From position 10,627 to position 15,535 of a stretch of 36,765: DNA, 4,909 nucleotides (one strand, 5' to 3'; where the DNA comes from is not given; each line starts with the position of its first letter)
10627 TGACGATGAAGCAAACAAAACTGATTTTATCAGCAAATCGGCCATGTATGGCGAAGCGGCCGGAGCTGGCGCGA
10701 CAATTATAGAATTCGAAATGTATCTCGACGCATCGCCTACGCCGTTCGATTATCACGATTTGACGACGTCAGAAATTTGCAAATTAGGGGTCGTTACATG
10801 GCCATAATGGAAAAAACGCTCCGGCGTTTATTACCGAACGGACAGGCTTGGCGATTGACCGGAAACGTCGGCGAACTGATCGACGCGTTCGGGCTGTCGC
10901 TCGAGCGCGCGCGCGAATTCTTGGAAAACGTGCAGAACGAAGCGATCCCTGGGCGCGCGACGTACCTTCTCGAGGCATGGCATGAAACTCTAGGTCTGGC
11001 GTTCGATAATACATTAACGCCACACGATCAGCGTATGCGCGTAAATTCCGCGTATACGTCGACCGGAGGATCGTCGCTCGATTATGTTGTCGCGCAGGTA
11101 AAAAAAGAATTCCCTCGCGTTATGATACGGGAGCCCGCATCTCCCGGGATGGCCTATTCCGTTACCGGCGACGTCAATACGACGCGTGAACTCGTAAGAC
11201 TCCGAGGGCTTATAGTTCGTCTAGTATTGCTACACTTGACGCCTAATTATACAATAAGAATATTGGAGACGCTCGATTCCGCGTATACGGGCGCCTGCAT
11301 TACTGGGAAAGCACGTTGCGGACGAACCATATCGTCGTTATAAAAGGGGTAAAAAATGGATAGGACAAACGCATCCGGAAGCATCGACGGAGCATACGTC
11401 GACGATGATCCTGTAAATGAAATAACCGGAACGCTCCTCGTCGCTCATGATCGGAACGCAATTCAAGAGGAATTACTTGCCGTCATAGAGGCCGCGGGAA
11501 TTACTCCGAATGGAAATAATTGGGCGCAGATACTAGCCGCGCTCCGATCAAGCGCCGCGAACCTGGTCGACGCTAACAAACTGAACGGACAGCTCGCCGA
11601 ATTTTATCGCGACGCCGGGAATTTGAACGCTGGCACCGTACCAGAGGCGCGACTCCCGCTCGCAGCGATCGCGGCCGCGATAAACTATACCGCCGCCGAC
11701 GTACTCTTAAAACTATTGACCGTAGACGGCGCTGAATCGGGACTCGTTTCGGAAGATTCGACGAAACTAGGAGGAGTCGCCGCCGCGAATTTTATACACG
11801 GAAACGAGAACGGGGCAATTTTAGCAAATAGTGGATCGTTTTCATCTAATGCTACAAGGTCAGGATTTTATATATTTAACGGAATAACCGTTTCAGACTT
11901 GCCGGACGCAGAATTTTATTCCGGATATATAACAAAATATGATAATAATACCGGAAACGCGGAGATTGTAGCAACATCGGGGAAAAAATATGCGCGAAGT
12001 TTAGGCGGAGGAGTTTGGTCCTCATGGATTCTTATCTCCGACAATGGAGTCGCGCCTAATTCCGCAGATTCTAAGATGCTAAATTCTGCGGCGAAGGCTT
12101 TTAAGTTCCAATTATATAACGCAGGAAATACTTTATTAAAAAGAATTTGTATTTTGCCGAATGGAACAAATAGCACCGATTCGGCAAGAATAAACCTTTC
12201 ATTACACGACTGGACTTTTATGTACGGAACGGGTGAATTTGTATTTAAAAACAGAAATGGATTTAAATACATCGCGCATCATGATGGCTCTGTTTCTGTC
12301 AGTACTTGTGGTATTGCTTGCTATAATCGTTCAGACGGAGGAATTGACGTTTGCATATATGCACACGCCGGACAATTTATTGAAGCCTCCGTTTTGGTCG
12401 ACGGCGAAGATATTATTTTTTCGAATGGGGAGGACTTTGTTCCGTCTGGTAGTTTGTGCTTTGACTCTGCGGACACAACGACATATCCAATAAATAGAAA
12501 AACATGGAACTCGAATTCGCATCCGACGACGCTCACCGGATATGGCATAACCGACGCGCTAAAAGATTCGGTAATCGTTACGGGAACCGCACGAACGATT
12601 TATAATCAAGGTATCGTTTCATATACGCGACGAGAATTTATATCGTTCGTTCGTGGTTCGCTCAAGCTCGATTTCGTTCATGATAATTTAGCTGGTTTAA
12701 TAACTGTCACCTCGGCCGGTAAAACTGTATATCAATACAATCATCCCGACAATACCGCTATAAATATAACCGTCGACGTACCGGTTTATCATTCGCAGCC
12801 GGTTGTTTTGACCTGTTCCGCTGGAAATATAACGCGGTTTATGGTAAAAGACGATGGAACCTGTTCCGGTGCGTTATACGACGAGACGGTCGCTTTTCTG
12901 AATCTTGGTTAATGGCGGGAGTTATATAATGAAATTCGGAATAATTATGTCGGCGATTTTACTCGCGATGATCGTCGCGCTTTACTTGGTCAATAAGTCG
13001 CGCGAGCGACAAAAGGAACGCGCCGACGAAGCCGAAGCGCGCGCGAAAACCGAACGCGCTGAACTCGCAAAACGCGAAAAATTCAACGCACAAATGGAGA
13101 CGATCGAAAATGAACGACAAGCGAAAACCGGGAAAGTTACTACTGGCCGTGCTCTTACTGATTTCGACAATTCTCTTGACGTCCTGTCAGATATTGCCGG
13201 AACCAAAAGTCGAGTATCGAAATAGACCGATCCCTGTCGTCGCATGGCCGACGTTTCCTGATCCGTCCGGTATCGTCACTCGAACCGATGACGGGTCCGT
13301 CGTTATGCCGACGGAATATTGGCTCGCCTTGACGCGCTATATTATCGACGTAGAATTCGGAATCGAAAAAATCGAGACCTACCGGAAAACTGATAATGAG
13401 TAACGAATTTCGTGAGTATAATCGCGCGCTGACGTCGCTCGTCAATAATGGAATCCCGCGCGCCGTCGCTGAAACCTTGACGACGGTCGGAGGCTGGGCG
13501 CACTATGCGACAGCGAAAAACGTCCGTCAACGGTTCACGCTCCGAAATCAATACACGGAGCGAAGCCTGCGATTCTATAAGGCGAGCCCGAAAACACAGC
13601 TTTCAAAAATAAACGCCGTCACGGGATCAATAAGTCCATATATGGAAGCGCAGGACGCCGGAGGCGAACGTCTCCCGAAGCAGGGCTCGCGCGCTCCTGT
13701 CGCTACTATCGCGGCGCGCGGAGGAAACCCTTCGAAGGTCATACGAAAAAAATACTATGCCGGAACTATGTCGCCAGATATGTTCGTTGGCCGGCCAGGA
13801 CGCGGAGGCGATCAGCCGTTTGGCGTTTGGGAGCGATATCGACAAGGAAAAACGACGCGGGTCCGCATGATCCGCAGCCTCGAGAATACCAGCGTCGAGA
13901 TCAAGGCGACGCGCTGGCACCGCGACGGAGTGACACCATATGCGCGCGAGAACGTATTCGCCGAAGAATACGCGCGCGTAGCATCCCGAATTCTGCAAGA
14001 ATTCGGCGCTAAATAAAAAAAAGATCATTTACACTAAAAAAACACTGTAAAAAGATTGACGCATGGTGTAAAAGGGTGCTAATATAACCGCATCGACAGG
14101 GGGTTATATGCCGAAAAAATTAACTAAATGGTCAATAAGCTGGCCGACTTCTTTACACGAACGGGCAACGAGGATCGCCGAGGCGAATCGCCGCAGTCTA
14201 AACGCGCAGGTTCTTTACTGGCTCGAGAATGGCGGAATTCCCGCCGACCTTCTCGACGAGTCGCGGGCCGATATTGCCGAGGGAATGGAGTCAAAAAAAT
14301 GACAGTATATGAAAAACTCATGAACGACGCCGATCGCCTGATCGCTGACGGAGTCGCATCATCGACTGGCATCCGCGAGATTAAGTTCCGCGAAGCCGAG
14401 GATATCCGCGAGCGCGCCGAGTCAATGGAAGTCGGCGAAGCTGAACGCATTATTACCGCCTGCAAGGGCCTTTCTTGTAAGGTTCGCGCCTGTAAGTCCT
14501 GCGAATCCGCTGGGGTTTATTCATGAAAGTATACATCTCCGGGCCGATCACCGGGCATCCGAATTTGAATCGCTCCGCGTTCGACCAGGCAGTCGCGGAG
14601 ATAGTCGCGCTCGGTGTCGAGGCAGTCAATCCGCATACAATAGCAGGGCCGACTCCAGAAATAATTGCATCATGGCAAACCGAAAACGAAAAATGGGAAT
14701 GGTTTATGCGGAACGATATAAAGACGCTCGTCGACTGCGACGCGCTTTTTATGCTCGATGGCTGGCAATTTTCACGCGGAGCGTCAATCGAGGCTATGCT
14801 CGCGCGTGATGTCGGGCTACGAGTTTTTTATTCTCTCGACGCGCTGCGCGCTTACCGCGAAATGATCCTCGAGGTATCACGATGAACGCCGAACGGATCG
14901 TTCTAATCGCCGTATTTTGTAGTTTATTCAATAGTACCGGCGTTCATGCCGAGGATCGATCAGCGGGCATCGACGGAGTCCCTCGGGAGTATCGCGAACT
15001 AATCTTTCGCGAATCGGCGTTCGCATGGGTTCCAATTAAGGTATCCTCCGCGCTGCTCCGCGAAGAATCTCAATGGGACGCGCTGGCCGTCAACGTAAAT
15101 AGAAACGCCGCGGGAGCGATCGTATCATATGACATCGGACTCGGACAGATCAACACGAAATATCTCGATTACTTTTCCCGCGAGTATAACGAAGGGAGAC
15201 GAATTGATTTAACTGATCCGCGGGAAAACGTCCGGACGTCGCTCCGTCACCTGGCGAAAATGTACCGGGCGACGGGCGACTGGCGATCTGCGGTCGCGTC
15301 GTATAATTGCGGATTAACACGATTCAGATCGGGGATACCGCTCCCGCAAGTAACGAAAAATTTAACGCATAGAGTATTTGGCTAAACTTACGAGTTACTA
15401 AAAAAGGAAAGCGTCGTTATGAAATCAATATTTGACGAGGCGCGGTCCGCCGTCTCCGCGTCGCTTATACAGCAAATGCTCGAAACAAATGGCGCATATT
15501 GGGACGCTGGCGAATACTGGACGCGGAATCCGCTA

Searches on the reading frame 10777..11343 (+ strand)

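Call 66: search_protein_families(library=pfam, proteins=[window:10777-11343:+], max_evalue=0.01)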
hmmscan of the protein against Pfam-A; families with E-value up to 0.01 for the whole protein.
window:10777-11343:+ (188 aa): 1 family
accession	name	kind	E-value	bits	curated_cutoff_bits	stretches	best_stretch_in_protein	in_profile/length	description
PF10076.14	Phage_Mu_Gp48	-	4.6e-09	36.7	37.4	1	15-121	3-109/150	Bacteriophage Mu-like, Gp48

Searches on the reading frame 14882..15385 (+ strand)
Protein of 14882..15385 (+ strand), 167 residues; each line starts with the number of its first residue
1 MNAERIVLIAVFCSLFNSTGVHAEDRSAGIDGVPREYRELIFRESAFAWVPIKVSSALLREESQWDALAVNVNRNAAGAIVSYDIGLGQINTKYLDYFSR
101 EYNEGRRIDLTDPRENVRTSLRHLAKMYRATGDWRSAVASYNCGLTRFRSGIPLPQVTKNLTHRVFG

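Call 66: search_protein_families(library=pfam, proteins=[window:14882-15385:+], max_evalue=0.01)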
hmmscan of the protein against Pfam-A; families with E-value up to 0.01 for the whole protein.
window:14882-15385:+ (167 aa): 3 families
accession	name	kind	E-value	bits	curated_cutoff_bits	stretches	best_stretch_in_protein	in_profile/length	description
PF01464.25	SLT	-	2.4e-12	46.9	21.3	1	54-149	16-102/117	Transglycosylase SLT domain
PF13424.12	TPR_12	-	0.0016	19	30.1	1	114-149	41-76/77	Tetratricopeptide repeat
PF13176.12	TPR_7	-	0.0081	16.6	27.9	0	120-141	1-22/36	Tetratricopeptide repeat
